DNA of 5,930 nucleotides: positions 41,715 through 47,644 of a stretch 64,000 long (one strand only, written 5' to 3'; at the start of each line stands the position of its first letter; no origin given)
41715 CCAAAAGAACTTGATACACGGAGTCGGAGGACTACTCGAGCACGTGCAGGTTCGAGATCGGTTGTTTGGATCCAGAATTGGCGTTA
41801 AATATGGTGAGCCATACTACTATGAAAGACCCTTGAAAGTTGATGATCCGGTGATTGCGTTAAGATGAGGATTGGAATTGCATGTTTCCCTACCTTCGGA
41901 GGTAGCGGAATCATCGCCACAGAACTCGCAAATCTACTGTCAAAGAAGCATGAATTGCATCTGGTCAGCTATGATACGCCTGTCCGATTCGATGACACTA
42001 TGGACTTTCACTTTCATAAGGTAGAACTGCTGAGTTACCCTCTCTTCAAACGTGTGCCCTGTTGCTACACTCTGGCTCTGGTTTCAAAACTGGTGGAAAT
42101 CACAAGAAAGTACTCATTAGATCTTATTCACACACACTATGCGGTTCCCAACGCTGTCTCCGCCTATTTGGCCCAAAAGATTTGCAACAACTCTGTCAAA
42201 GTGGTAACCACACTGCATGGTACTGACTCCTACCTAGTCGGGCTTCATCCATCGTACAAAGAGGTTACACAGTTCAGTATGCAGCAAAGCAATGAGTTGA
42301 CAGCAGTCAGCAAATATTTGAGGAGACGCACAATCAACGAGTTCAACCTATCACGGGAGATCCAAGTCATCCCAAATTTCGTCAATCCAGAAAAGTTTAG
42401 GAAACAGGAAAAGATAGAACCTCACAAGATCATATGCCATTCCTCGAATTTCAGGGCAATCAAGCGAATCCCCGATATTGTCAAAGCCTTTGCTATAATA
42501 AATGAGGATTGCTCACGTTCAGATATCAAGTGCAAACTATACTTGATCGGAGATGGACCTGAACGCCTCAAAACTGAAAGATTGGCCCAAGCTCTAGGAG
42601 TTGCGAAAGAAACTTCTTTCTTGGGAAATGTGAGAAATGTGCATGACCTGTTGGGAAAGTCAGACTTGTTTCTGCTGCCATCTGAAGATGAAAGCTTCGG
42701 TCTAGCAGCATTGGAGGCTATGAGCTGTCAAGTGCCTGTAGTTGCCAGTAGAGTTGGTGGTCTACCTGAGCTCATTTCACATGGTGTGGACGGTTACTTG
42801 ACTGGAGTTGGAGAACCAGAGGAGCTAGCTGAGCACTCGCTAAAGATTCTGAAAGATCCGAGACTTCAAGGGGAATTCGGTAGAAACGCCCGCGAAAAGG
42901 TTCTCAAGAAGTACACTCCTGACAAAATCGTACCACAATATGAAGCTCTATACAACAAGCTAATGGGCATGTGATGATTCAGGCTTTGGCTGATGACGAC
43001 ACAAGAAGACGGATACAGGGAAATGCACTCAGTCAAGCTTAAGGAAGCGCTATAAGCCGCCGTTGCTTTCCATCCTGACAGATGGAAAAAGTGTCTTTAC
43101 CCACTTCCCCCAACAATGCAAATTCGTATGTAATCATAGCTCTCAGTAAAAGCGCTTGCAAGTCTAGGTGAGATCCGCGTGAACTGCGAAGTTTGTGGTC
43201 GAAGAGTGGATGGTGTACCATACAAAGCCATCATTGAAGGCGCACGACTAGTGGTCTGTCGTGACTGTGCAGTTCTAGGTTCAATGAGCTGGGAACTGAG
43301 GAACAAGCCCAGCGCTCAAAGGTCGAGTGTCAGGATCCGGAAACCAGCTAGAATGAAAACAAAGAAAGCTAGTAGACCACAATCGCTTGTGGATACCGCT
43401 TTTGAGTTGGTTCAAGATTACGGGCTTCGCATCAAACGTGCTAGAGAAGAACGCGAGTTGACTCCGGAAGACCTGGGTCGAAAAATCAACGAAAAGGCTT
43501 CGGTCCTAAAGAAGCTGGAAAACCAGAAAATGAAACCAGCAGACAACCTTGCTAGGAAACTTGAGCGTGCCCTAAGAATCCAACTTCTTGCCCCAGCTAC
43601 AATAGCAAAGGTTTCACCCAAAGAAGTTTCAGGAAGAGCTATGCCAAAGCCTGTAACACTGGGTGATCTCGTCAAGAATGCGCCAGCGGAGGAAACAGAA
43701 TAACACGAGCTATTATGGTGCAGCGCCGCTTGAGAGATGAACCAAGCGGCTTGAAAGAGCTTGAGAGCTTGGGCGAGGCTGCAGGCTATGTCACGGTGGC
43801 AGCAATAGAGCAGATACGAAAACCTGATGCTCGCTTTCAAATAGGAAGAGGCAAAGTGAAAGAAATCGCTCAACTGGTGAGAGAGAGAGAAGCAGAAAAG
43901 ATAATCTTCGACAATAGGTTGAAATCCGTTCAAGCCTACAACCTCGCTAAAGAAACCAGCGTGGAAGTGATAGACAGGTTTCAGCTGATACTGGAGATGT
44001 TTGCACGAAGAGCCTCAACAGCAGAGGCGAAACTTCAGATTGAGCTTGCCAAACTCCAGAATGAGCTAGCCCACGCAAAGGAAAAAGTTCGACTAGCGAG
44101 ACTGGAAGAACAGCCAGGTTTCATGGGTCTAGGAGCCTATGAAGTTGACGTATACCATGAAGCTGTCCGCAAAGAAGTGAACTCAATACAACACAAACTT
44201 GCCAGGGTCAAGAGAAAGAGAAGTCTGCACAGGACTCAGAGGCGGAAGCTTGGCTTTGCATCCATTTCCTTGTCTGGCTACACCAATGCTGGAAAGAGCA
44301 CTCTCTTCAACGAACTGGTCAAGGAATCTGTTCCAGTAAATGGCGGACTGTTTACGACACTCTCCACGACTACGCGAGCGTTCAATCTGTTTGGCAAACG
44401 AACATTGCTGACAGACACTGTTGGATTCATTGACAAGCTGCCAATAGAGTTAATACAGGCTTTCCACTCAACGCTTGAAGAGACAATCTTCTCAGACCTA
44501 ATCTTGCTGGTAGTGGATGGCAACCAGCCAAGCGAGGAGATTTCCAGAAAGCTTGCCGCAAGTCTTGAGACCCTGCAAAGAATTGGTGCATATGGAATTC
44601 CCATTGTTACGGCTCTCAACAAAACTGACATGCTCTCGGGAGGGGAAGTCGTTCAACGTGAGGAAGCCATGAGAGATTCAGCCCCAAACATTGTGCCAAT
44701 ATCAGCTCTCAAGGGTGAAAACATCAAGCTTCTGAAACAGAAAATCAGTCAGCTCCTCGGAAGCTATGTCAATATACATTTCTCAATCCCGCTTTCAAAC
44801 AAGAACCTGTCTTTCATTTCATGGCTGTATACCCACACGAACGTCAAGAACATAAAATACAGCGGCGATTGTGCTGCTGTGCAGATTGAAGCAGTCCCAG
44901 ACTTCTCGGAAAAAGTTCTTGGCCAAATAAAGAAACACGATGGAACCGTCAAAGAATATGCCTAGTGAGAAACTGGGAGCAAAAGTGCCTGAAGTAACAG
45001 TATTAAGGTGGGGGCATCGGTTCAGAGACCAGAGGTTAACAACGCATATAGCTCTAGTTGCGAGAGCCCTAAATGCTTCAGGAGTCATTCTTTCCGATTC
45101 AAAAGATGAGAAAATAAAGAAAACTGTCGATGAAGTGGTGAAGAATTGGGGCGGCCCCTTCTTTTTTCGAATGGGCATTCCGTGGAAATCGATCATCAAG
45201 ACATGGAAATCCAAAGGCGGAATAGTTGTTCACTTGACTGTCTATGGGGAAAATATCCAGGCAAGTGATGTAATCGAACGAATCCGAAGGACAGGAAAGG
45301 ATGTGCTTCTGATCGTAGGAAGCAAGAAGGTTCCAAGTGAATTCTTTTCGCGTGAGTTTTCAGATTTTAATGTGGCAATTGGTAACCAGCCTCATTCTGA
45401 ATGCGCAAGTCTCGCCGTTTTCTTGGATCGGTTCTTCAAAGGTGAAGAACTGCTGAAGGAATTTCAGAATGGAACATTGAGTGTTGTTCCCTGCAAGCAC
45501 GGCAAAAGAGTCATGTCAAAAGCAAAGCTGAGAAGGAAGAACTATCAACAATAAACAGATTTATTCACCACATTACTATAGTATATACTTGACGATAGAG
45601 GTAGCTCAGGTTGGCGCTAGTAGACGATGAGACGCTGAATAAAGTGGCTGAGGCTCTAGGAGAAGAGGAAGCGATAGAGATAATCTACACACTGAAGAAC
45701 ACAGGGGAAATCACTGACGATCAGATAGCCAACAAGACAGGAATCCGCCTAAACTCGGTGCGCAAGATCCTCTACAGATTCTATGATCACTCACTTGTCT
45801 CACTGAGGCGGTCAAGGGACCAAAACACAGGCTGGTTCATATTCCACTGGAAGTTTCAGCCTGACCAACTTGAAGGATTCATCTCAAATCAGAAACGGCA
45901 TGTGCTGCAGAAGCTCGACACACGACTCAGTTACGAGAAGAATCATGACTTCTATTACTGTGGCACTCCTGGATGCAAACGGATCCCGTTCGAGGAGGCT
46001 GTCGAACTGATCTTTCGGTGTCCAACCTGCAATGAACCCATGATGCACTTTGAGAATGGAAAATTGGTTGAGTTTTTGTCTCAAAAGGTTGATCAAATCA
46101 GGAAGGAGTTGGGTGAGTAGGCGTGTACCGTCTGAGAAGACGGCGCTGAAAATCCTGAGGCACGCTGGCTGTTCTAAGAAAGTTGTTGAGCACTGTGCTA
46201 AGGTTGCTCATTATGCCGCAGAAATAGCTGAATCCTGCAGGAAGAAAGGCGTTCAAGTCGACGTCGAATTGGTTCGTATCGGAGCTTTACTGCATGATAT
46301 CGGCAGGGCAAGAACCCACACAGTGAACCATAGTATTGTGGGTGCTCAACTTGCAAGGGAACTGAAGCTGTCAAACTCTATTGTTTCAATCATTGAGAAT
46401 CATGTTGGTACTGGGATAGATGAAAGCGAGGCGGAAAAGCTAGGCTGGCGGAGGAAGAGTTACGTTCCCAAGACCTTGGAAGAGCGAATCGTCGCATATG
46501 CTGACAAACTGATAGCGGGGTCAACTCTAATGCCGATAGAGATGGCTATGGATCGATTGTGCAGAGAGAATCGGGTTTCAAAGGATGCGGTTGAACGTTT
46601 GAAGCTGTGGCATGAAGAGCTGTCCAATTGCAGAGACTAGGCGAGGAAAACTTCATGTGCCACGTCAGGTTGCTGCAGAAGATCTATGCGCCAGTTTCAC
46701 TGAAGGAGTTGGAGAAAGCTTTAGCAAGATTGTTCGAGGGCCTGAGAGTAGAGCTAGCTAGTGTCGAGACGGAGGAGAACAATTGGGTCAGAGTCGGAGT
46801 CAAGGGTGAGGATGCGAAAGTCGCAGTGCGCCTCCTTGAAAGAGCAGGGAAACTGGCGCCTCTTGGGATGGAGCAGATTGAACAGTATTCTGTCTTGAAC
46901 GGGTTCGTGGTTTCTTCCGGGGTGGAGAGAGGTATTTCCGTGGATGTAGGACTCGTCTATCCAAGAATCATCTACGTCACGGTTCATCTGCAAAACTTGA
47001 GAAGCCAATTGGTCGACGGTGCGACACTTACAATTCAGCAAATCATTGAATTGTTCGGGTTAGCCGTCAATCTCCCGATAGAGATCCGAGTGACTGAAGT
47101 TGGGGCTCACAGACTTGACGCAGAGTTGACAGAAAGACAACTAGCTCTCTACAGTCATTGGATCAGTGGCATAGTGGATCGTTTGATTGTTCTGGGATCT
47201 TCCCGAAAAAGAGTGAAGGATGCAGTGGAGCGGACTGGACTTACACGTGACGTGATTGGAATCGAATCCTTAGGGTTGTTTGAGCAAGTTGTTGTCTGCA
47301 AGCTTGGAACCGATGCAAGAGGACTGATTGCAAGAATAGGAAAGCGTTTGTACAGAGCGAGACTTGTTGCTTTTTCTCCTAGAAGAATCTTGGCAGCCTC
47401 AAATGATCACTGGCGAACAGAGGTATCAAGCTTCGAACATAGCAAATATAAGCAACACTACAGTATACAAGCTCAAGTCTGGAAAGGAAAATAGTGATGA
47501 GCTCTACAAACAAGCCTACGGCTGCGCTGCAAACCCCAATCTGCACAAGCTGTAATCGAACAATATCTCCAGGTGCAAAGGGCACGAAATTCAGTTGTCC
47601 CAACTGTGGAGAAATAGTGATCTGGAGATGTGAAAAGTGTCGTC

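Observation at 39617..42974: Complete, translationally coupled bshC-bshB-bshA (bacillithiol) operon in an archaeal genome context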

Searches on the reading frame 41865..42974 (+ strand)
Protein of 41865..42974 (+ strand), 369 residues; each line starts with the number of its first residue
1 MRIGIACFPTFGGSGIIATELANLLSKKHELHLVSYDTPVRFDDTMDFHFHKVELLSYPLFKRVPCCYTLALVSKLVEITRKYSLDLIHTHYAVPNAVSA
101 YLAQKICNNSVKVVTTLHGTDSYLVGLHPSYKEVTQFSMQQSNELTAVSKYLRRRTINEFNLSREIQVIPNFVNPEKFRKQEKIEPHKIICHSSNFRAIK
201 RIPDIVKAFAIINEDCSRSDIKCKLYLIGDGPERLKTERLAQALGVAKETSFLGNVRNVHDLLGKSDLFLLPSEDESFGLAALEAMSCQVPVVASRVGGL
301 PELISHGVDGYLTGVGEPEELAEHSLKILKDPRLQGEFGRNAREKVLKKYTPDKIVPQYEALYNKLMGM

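Call 3: search_protein_families(library=ncbifam, proteins=[window:41865-42974:+])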
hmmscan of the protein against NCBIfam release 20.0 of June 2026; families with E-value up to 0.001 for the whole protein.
window:41865-42974:+ (369 aa): 38 families (the best 25 are shown)
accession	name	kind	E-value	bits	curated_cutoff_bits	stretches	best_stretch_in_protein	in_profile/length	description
TIGR03999.1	thiol_BshA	equivalog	1.3e-132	442.3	273.7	1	1-367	1-374/375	N-acetyl-alpha-D-glucosaminyl L-malate synthase BshA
TIGR03088.1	stp2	hypoth_equivalog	2.9e-40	138.5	409.05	1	69-366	66-373/374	TIGR03088 family PEP-CTERM/XrtA system glycosyltransferase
NF041876.1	EPS_EpsE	equivalog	6.9e-32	111.2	400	1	65-351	94-381/389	exopolysaccharide biosynthesis GT4 family glycosyltransferase EpsE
NF047684.1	TeichurnBiosyTuaC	equivalog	2.5e-25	89.3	550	1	81-366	105-389/391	teichuronic acid biosynthesis protein TuaC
TIGR02149.1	glgA_Coryne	subfamily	1.1e-22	80.7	302.4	1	257-366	275-390/391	glycogen synthase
NF038229.1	Glyco4_Geo_Pelo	equivalog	2.8e-22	79.2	400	1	86-367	57-337/338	GPMC system family 4 glycosyltransferase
TIGR04063.1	stp3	hypoth_equivalog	2.3e-21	76.2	442.05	1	42-367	49-396/397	TIGR04063 family PEP-CTERM/XrtA system glycosyltransferase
TIGR03449.1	mycothiol_MshA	equivalog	2.4e-18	66.3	462.5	1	236-366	272-403/406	D-inositol-3-phosphate glycosyltransferase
NF046085.1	XrtY_assoc_Gly1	equivalog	4.5e-18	65.3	400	1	75-367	87-385/387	XrtY-associated glycosyltransferase XYAG1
NF038011.1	PelF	equivalog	3.1e-17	62.8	100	1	103-363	219-489/489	GT4 family glycosyltransferase PelF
TIGR04157.1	glyco_rSAM_CFB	subfamily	3.6e-17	62.4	400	1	177-363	216-406/406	TIGR04157 family glycosyltransferase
NF038255.1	exopoly_VpsD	equivalog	2e-16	59.9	300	1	74-367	91-380/381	VpsD family glycosyltransferase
NF053787.1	GlcN_PG_synth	equivalog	1.7e-15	56.7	480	1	255-367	251-360/361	N-acetylglucosaminyl phosphatidylglycerol synthase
NF047880.1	glyco_SdgA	exception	1.6e-14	53.4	800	1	107-362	235-486/488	serine-aspartate repeat adhesin O-glycosyltransferase SdgA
NF049988.1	MGlcDAGSynMgs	equivalog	3.9e-14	52.8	400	1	200-367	226-388/398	alpha-monoglucosyldiacylglycerol synthase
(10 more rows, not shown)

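Call 4: search_protein_families(library=pfam, proteins=[window:41865-42974:+])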
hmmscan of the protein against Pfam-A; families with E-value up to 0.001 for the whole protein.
window:41865-42974:+ (369 aa): 7 families
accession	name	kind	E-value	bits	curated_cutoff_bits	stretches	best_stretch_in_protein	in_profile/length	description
PF00534.26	Glycos_transf_1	-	1.4e-40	139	26.4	1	176-344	4-171/172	Glycosyl transferases group 1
PF13692.12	Glyco_trans_1_4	-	5.5e-32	111.4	27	1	188-331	2-142/142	Glycosyl transferases group 1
PF13439.12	Glyco_transf_4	-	3.5e-23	82.9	28.5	1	12-177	2-170/170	Glycosyltransferase Family 4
PF20706.3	GT4-conflict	-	4.1e-14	52.8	26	1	147-309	152-325/385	Family 4 Glycosyltransferase in conflict systems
PF13477.12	Glyco_trans_4_2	-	2e-10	41.4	23.4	1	22-147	17-137/139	Glycosyl transferase 4-like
PF13579.12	Glyco_trans_4_4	-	5.4e-08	33.8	29.7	1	12-171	1-157/158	Glycosyl transferase 4-like domain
PF13524.12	Glyco_trans_1_2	-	3.3e-07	30.8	25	1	274-359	59-142/144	Glycosyl transferase-like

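Call 32: search_solved_structures(query=window:41865-42974:+, show_alignments=2, max_evalue=1e-20)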
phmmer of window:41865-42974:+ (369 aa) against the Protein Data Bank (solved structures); distinct sequences matched with E-value up to 1e-20: 5.
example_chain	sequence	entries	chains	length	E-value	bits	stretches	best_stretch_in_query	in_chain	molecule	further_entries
2jjm_A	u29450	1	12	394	5.2e-87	295.8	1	1-365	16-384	GLYCOSYL TRANSFERASE, GROUP 1 FAMILY PROTEIN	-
3mbo_A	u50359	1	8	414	6.2e-87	295.6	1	1-365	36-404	Glycosyltransferase, group 1 family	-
5d00_A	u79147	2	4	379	9.2e-83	281.9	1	1-366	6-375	N-acetyl-alpha-D-glucosaminyl L-malate synthase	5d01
6n1x_A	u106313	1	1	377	3.8e-72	246.9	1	1-367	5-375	Glycosyltransferase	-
6d9t_A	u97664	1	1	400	4.7e-72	246.6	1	1-367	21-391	Glycosyl transferase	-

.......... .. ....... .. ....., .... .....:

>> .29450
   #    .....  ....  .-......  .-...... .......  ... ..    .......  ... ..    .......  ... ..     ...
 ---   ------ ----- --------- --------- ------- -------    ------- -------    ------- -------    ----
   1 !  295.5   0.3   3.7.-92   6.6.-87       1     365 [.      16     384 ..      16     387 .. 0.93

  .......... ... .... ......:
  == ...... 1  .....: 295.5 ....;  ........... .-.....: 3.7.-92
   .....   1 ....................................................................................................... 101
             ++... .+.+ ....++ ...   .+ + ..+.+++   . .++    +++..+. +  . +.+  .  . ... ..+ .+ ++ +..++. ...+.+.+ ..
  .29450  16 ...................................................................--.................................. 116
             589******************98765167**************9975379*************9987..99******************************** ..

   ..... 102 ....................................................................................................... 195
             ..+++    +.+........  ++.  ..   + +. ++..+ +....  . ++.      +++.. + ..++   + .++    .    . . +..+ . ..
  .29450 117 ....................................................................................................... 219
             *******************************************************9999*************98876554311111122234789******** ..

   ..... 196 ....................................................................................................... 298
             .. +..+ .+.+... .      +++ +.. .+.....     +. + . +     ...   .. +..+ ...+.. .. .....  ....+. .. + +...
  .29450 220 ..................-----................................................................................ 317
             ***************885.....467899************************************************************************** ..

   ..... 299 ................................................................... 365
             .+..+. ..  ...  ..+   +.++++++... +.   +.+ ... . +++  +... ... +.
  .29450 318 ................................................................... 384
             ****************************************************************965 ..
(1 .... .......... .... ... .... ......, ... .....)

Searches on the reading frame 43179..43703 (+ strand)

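Call 3: search_protein_families(library=ncbifam, proteins=[window:43179-43703:+])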
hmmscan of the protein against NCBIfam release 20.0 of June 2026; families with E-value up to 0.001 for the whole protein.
window:43179-43703:+ (174 aa): 1 family
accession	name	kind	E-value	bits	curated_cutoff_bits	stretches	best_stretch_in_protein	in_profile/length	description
TIGR00270.2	TIGR00270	equivalog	5.6e-41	140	110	1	2-166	1-157/159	multiprotein bridging factor aMBF1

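Call 4: search_protein_families(library=pfam, proteins=[window:43179-43703:+])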
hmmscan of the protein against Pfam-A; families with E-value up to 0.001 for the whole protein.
window:43179-43703:+ (174 aa): 3 families
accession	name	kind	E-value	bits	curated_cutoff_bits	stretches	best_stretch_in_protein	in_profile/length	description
PF01381.28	HTH_3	-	1.8e-07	31.5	23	1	85-136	1-52/55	Helix-turn-helix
PF24250.1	HVO_2718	-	0.00069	19.8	30.3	0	2-74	17-86/173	Transcription regulator HVO_2718-like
PF13560.12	HTH_31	-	0.00081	20.1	27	0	81-133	2-55/64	Helix-turn-helix domain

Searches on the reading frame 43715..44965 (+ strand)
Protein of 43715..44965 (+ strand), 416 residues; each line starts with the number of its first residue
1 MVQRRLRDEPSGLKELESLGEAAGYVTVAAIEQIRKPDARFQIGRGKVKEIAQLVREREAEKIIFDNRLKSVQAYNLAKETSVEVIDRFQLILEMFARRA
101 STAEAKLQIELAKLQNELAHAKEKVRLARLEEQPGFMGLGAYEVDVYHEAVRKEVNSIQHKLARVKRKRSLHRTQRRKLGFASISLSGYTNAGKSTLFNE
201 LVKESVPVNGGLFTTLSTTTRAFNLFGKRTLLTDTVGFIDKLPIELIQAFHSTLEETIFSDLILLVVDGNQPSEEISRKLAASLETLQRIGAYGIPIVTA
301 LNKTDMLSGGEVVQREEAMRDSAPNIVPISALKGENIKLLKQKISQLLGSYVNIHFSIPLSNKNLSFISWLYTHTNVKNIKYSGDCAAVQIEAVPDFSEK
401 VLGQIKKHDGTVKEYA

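Call 3: search_protein_families(library=ncbifam, proteins=[window:43715-44965:+])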
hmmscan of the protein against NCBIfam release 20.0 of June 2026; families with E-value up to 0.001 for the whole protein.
window:43715-44965:+ (416 aa): 19 families
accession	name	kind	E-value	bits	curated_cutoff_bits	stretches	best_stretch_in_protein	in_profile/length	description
TIGR03156.1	GTP_HflX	equivalog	5.1e-90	301.9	216.75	1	9-347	15-350/351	GTPase HflX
NF008280.0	PRK11058.1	equivalog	2.5e-65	220.9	441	1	11-383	25-395/426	ribosome rescue GTPase HflX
NF000908.1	PRK00089.1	equivalog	6.9e-15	55.1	237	1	183-349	5-168/291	GTPase Era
TIGR03594.1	GTPase_EngA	equivalog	7.7e-15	54.8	306.7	1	91-350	82-348/432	ribosome biogenesis GTPase Der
TIGR03918.1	GTP_HydF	equivalog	4.1e-13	48.9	325.55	1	183-348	9-167/392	[FeFe] hydrogenase H-cluster maturation GTPase HydF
TIGR00436.1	era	equivalog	4.6e-12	45.9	116.25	1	184-348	3-163/270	GTPase Era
NF003661.0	PRK05291.1-3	equivalog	7.4e-11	42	380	1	148-350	186-372/448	tRNA uridine-5-carboxymethylaminomethyl(34) synthesis GTPase MnmE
TIGR00231.1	small_GTP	domain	1.6e-10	41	42.5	1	184-340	6-158/164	GTP-binding protein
TIGR00450.1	mnmE_trmE_thdF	equivalog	1.1e-09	37.9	252.6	1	145-366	175-386/446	tRNA uridine-5-carboxymethylaminomethyl(34) synthesis GTPase MnmE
NF008956.1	PRK12299.1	equivalog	3.3e-09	36.2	300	1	181-348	158-325/327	GTPase ObgE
TIGR02729.1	Obg_CgtA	equivalog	7e-09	35.1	280.25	1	181-347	157-327/329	Obg family GTPase CgtA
TIGR00437.1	feoB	equivalog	8.5e-08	31.3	315.65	1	188-359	1-153/594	ferrous iron transport protein B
NF008955.0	PRK12297.1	equivalog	3.2e-07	29.6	406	1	181-356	159-336/429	GTPase ObgE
TIGR03596.1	GTPase_YlqF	equivalog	5.7e-06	25.9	208.2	0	144-206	83-143/276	ribosome biogenesis GTPase YlqF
TIGR03598.1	GTPase_YsxC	equivalog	1.7e-05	24.6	124.45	1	181-344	18-185/186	ribosome biogenesis GTP-binding protein YihA/YsxC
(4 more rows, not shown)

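Call 4: search_protein_families(library=pfam, proteins=[window:43715-44965:+])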
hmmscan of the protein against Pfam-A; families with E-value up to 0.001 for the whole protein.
window:43715-44965:+ (416 aa): 8 families
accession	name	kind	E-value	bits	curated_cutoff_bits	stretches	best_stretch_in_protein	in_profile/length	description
PF13167.11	GTP-bdg_N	-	5.2e-25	88.3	25.4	1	13-97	4-89/89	GTP-binding GTPase N-terminal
PF01926.29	MMR_HSR1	-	2.6e-17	63.4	21.9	1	184-303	2-113/113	50S ribosome-binding GTPase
PF16360.10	GTP-bdg_M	-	3.6e-14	53.5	29.5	1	99-176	1-79/79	GTP-binding GTPase Middle Region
PF02421.24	FeoB_N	-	6.6e-08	32.7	27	1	184-344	3-156/156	Ferrous iron transport protein B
PF19275.4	HflX_C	-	2.6e-07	31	26.4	1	322-386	8-71/102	HflX C-terminal domain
PF00009.33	GTP_EFTU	-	9.2e-07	29.1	26.5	1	260-346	93-184/188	Elongation factor Tu GTP binding domain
PF03193.22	RsgA_GTPase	-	5e-06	26.9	30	0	150-238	74-168/174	RsgA GTPase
PF16897.10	MMR_HSR1_Xtn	-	0.00027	21.3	35.2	1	295-347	56-103/106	C-terminal region of MMR_HSR1 domain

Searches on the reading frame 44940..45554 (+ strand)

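Call 3: search_protein_families(library=ncbifam, proteins=[window:44940-45554:+])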
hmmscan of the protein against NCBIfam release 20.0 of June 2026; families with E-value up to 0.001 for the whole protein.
window:44940-45554:+ (204 aa): 2 families
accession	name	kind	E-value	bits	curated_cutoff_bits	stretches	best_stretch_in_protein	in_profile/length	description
NF003048.0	PRK03958.1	equivalog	8.9e-60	201.8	223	1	18-195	3-176/178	tRNA (cytidine(56)-2'-O)-methyltransferase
NF009343.0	PRK12703.1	equivalog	3.2e-54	184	434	1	19-191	2-166/339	tRNA (cytidine(56)-2'-O)-methyltransferase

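Call 4: search_protein_families(library=pfam, proteins=[window:44940-45554:+])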
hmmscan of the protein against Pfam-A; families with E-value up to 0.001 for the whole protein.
window:44940-45554:+ (204 aa): 1 family
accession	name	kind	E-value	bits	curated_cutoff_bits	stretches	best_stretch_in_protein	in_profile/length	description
PF01994.21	Trm56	-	6.1e-44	149.2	25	1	70-191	1-118/119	tRNA ribose 2'-O-methyltransferase, aTrm56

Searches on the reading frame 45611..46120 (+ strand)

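Call 3: search_protein_families(library=ncbifam, proteins=[window:45611-46120:+])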
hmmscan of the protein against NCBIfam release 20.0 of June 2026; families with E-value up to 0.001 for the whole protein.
window:45611-46120:+ (169 aa): 2 families
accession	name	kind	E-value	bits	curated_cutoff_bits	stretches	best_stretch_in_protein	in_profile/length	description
NF004910.0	PRK06266.1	equivalog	1.1e-50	171.5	180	1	7-168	19-177/185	transcription initiation factor E subunit alpha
TIGR00373.1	TIGR00373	equivalog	5e-41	139.9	149.5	1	7-167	2-161/162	transcription factor E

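Call 4: search_protein_families(library=pfam, proteins=[window:45611-46120:+])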
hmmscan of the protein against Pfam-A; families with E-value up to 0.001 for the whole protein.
window:45611-46120:+ (169 aa): 1 family
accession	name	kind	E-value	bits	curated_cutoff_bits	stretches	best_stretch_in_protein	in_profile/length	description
PF02002.24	TFIIE_alpha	-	1.5e-24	86.3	22.9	1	8-111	2-105/105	TFIIE alpha subunit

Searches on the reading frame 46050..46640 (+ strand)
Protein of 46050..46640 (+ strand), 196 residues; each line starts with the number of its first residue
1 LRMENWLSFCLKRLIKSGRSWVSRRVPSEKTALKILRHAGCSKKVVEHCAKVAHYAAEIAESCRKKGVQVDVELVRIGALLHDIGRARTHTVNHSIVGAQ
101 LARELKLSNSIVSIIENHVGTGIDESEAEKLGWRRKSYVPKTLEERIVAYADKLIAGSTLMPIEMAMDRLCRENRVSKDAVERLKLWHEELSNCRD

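Call 25: search_protein_families(library=pfam, proteins=[window:46050-46640:+], max_evalue=0.01)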
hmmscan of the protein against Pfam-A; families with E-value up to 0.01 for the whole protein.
window:46050-46640:+ (196 aa): 2 families
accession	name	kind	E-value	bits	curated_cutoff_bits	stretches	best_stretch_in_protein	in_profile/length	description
PF01966.28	HD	-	3.4e-20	72.9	22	1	45-156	1-115/116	HD domain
PF08668.18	HDOD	-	4.6e-05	23.4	22.9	1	42-86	92-132/196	HDOD domain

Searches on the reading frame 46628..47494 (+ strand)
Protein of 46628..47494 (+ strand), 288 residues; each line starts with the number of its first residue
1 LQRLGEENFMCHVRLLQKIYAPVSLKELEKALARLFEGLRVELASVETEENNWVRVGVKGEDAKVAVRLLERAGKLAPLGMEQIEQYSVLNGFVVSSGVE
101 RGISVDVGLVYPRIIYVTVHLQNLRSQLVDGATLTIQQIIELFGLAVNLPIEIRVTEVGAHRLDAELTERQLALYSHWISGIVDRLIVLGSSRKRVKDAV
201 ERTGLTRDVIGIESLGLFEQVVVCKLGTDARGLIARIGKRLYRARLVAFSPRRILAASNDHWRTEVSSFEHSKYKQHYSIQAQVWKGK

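Call 25: search_protein_families(library=pfam, proteins=[window:46628-47494:+], max_evalue=0.01)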
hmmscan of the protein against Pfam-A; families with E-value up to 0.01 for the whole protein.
window:46628-47494:+ (288 aa): 4 families
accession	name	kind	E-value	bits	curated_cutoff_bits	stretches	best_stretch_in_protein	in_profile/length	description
PF24873.1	DUF2110_C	-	1.1e-19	70.3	23.2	1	184-243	2-61/67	DUF2110 C-terminal domain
PF24872.1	DUF2110_N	-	2.6e-09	37.5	28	1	13-72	2-64/72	DUF2110 N-terminal domain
PF09883.16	DUF2110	-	2e-06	28.5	23.2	1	89-178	6-86/87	DUF2110 central domain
PF23914.1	TPR_CcmH_CycH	-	0.005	17.1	42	1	17-83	17-86/158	Cytochrome c-type biogenesis protein H TPR domain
